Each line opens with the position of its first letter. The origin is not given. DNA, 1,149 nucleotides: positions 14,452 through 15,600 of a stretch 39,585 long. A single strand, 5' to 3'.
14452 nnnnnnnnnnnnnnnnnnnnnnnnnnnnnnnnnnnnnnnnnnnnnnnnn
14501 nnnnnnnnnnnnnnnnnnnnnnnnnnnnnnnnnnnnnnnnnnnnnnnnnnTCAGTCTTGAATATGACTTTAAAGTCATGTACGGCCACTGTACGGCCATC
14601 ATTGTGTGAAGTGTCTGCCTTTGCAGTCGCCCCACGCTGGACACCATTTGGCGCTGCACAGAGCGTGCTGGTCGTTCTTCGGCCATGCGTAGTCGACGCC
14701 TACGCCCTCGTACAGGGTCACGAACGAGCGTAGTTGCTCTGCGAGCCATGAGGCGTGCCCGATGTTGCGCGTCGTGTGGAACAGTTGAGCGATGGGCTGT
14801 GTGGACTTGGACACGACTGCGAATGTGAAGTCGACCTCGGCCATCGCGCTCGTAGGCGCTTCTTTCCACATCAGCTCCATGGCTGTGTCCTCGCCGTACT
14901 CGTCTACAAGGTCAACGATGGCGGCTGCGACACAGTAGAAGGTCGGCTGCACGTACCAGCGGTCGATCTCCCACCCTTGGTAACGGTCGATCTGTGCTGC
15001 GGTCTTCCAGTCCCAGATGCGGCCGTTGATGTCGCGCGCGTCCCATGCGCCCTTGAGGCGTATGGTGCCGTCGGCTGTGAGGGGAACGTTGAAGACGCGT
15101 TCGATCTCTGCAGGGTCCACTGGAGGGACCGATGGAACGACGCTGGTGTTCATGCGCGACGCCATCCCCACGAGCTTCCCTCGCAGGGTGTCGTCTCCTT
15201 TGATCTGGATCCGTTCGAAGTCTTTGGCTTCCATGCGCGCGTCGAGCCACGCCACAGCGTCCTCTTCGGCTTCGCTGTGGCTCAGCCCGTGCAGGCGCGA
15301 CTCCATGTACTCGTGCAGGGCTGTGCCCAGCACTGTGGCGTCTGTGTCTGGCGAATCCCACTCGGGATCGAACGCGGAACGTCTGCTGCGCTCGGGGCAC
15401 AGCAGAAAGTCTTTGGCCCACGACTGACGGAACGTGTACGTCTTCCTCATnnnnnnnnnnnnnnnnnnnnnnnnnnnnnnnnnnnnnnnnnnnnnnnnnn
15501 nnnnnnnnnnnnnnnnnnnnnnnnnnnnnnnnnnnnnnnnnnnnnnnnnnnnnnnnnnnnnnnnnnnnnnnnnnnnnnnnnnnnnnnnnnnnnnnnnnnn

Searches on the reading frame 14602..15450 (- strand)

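Call 14: search_protein_families(library=pfam, proteins=[window:14602-15450:-], max_evalue=0.01)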
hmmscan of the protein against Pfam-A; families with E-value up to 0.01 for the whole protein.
window:14602-15450:- (283 aa): 2 families
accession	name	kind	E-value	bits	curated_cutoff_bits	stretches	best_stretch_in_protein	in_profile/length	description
PF12705.13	PDDEXK_1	-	3.5e-10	40.7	22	1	30-196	27-188/247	PD-(D/E)XK nuclease superfamily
PF12684.13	DUF3799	-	0.004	17.4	26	0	10-55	3-47/233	PDDEXK-like domain of unknown function (DUF3799)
